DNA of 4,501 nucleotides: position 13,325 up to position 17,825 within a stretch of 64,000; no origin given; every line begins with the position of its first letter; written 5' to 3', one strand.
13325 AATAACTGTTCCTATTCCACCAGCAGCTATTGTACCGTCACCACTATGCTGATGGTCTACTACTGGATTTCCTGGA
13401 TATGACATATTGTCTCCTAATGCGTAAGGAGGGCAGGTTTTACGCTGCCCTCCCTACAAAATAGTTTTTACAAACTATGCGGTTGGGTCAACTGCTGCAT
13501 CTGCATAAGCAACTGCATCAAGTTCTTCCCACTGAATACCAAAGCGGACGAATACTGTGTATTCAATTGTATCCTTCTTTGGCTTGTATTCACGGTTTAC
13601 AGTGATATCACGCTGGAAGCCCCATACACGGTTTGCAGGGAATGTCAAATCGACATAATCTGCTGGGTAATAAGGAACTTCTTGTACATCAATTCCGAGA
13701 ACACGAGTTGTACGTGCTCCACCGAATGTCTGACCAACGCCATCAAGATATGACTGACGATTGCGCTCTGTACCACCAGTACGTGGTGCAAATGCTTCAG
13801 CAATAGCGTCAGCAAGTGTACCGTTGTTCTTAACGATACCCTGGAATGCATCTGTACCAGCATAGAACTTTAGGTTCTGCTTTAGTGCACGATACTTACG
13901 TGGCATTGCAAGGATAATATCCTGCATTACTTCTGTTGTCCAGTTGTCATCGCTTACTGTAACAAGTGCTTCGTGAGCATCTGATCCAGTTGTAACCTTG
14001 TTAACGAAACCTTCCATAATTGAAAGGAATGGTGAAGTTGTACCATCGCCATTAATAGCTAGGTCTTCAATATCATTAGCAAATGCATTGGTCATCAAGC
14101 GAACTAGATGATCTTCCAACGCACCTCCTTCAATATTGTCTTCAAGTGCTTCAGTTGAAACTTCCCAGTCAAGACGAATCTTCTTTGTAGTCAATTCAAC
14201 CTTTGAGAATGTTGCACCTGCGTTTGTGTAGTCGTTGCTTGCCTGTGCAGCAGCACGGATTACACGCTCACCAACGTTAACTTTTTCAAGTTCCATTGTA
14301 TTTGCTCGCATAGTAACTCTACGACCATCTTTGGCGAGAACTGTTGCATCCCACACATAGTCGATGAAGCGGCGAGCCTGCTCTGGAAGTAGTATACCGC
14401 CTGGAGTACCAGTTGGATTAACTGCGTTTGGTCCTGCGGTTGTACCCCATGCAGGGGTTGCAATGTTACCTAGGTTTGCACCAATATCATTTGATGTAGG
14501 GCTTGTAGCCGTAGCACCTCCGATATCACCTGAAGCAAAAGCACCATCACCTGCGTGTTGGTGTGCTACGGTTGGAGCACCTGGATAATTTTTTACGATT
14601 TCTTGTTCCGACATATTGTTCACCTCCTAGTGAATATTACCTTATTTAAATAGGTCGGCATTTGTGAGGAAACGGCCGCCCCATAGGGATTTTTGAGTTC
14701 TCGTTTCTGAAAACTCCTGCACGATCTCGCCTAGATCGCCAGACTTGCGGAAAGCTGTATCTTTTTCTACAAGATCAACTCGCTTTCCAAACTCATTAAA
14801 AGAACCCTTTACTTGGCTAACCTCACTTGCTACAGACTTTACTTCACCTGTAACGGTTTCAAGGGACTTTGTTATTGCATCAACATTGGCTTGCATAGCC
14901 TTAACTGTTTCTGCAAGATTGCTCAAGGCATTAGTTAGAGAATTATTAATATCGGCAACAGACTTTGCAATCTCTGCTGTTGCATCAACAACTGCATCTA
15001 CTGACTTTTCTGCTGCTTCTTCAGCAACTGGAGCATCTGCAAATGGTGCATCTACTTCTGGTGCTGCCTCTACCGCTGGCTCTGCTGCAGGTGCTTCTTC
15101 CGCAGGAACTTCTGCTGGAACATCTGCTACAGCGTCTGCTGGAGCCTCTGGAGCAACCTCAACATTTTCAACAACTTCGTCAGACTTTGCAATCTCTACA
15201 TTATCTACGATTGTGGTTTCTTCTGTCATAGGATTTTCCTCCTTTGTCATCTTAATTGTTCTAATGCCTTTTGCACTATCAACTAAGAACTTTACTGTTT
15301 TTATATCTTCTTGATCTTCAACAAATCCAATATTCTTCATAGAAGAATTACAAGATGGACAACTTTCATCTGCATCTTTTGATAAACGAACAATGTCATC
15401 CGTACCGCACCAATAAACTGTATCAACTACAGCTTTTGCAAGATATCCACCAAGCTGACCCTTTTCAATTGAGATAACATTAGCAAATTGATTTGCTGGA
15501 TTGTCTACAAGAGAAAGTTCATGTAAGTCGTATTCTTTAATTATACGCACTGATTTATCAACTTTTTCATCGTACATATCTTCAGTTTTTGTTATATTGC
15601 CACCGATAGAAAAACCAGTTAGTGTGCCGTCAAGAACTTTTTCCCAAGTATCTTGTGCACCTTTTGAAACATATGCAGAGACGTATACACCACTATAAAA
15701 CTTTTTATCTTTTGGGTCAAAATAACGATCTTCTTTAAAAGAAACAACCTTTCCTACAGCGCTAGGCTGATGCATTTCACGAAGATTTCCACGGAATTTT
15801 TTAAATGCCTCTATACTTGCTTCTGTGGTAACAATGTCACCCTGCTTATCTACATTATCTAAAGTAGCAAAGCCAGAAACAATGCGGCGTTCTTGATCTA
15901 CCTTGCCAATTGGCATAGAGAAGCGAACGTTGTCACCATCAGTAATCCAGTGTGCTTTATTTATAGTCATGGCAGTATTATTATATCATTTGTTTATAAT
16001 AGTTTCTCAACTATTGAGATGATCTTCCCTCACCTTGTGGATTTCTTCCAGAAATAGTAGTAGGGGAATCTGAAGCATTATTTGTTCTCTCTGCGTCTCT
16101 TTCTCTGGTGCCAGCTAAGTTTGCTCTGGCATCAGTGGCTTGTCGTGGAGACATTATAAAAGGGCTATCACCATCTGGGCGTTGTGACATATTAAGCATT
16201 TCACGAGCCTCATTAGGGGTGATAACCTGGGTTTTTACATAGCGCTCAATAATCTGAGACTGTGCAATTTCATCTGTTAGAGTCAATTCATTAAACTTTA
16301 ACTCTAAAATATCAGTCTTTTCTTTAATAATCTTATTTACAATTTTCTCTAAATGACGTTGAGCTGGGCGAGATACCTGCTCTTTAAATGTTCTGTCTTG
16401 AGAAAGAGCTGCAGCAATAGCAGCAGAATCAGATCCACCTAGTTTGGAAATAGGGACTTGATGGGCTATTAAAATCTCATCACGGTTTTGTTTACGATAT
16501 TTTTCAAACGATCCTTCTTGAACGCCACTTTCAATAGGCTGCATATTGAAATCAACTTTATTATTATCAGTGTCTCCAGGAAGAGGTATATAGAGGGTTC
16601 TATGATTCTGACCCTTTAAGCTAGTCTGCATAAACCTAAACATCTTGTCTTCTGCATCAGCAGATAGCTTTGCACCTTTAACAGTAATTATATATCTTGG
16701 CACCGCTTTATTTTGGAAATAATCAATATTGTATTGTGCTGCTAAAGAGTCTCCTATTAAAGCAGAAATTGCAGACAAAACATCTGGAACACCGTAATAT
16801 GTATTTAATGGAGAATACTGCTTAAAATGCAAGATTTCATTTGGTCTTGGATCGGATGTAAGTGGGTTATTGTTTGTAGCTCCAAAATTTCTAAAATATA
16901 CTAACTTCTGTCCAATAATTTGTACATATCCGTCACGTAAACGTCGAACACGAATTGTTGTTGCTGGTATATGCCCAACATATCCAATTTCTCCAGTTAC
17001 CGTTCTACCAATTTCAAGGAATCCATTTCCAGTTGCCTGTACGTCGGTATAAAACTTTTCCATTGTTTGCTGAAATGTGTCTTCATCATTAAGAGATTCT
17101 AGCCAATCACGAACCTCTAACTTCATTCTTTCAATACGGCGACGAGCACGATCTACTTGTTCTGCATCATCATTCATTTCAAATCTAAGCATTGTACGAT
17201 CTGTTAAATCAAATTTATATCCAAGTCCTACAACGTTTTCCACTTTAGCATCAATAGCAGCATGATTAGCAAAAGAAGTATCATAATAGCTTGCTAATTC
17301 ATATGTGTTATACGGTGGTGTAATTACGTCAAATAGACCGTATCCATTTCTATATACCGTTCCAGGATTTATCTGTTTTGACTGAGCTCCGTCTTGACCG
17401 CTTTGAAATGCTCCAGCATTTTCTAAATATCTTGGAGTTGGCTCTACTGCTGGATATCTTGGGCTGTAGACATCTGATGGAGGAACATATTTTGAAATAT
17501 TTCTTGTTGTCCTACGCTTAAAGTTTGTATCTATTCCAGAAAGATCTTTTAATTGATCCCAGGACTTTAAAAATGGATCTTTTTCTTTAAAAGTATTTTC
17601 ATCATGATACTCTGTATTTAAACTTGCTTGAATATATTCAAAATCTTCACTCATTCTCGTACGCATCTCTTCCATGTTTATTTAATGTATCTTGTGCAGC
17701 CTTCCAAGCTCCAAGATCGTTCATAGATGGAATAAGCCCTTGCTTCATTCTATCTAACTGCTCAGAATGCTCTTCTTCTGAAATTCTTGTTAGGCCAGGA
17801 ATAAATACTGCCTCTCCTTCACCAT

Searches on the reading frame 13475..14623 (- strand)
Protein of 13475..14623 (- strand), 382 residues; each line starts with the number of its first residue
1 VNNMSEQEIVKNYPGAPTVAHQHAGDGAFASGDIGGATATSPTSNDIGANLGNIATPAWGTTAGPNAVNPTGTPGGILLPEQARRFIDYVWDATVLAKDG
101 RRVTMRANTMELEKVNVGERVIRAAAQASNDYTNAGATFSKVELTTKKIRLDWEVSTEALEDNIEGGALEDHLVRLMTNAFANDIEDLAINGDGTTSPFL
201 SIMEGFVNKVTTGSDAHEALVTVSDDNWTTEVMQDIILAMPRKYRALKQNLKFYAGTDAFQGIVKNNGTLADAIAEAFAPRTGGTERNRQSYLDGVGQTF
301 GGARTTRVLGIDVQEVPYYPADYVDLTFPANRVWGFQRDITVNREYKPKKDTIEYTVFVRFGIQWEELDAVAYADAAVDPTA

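Call 10: search_protein_families(library=phrogs, proteins=[window:13475-14623:-])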
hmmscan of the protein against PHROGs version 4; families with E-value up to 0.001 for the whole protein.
window:13475-14623:- (382 aa): 2 families
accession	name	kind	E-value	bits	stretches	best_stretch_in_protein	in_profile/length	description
phrog_1623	-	head and packaging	7.9e-74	249.7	1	73-374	20-300/305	virion structural protein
phrog_10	-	head and packaging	2.7e-08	34.2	1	65-382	354-641/752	major head protein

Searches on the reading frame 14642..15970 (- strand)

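Call 10: search_protein_families(library=phrogs, proteins=[window:14642-15970:-])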
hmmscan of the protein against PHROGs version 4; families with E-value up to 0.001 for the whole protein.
window:14642-15970:- (442 aa): 9 families
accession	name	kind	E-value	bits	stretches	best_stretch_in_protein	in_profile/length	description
phrog_9427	-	head and packaging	1.4e-123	414.4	1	1-439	1-451/453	head maturation protease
phrog_80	-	head and packaging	9e-12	46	1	24-330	231-518/607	head maturation protease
phrog_617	-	head and packaging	6.4e-08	32.9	1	23-358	20-293/626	major head protein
phrog_1028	-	head and packaging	9.3e-07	29.6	0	119-171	134-179/591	head maturation protease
phrog_1530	-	other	2.4e-06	28.1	1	19-146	237-370/379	DNA methyltransferase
phrog_13242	-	unknown function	4.3e-05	23.7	1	25-128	317-425/450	-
phrog_1775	-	head and packaging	0.0004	19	1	297-411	511-593/1609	minor head protein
phrog_3017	-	head and packaging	0.00053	20.3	0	23-431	44-398/402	head maturation protease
phrog_4094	-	unknown function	0.00077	20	0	313-406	14-103/281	-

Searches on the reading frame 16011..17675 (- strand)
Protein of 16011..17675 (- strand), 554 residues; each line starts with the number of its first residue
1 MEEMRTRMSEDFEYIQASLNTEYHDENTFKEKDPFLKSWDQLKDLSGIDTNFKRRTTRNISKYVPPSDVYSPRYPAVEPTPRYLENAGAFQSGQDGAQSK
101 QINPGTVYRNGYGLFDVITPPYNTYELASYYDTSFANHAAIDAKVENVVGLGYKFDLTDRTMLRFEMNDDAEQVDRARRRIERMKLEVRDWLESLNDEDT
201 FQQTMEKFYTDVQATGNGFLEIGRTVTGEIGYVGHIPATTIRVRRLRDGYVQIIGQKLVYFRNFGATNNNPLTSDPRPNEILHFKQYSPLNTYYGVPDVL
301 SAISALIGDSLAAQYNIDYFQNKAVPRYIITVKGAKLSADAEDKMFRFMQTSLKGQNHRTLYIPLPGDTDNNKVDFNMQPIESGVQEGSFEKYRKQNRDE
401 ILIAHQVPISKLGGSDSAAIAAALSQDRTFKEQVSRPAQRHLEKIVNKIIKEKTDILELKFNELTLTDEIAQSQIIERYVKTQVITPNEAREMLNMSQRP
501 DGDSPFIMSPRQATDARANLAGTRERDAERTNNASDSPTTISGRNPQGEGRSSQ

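Call 10: search_protein_families(library=phrogs, proteins=[window:16011-17675:-])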
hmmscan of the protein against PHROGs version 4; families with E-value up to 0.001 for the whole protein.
window:16011-17675:- (554 aa): 4 families
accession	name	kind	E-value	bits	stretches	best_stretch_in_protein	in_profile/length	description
phrog_12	-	head and packaging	9.6e-53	181.2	1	109-532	69-448/646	portal protein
phrog_2662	-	head and packaging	5.9e-29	102.2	1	172-514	89-423/717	portal protein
phrog_68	-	head and packaging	6.5e-22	78.6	1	202-462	93-335/344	portal protein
phrog_5929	-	head and packaging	5e-08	33.5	1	314-503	6-191/228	portal protein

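Call 14: search_dna_similar(query=window:16011-17675:-, collection=phages, mode=protein, max_rows=15)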
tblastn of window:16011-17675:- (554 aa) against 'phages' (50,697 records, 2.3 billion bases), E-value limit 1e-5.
Records with a match: 343; places in all: 343; records where one place covers at least 80% of the query: 136.
Best place of each record, by identity: <60% 343.
By first word of the organism name: Streptomyces 127; Burkholderia 55; Vibrio 35; Yersinia 19; Pseudomonas 17; Rhodococcus 9; Klebsiella 9; Halorubrum 7; Salmonella 7; Rhizobium 6; and 17 more.
By host as written in the record: Streptomyces griseus ATCC 10137 52; Streptomyces lividans JI 1326 29; Burkholderia pseudomallei 24; - 22; Burkholderia sp. 19; Yersinia pestis EV76-CN 13; Streptomyces viridochromogenes DSM40736 12; Streptomyces sanglieri UNT16F27A 9; and 85 more.
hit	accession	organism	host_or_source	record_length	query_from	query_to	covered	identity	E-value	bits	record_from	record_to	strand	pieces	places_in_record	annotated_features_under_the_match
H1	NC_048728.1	Streptomyces phage Comrade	Streptomyces griseus ATCC 10137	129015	2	553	100%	45.3%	1e-157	504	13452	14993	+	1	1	25: portal protein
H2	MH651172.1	Streptomyces phage Comrade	Streptomyces griseus ATCC 10137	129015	2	553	100%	45.3%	1e-157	504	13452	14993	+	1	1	25: portal protein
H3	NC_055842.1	Streptomyces phage Bmoc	Streptomyces griseofuscus ATCC 23916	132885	10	553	98%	46.0%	3e-147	474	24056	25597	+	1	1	45: portal protein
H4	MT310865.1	Streptomyces phage Bmoc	Streptomyces griseofuscus ATCC 23916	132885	10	553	98%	46.0%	3e-147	474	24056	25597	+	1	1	45: portal protein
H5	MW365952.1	Streptomyces phage Belfort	Streptomyces viridochromogenes DSM40736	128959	2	553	100%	45.1%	7e-157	501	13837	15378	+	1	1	26: portal protein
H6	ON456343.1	Streptomyces phage Stigma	Streptomyces griseus ATCC 10137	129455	2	553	100%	45.1%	7e-157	501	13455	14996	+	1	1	25: portal protein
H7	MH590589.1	Streptomyces phage SparkleGoddess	Streptomyces griseus ATCC 10137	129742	2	553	100%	45.1%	7e-157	501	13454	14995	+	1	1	25: portal protein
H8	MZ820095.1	Streptomyces phage Karp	Streptomyces viridochromogenes DSM40736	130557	2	553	100%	45.1%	7e-157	501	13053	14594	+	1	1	24: portal protein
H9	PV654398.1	Streptomyces phage Riptide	Streptomyces mirabilis NRRL B-2400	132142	10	553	98%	45.6%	5e-146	470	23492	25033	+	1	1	44: portal protein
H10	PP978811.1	Streptomyces phage Anedea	Streptomyces mirabilis NRRL B-2400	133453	10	553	98%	45.6%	5e-146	470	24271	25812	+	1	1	45: portal protein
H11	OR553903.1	Streptomyces phage Phredrick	Streptomyces griseus ATCC 10137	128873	30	553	95%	47.3%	2e-159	509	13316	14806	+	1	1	26: portal protein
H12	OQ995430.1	Streptomyces phage Kenrey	Streptomyces griseus ATCC 10137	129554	30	553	95%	47.3%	2e-159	509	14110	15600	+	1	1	28: portal protein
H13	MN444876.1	Streptomyces phage Daubenski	Streptomyces griseus ATCC 10137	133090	10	553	98%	45.4%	1e-147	475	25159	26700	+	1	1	45: portal protein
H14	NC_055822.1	Streptomyces phage Daubenski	Streptomyces griseus ATCC 10137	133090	10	553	98%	45.4%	1e-147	475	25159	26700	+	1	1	45: portal protein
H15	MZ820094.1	Streptomyces phage Jada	Streptomyces viridochromogenes DSM40736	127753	30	553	95%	47.1%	4e-159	508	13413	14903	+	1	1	26: portal protein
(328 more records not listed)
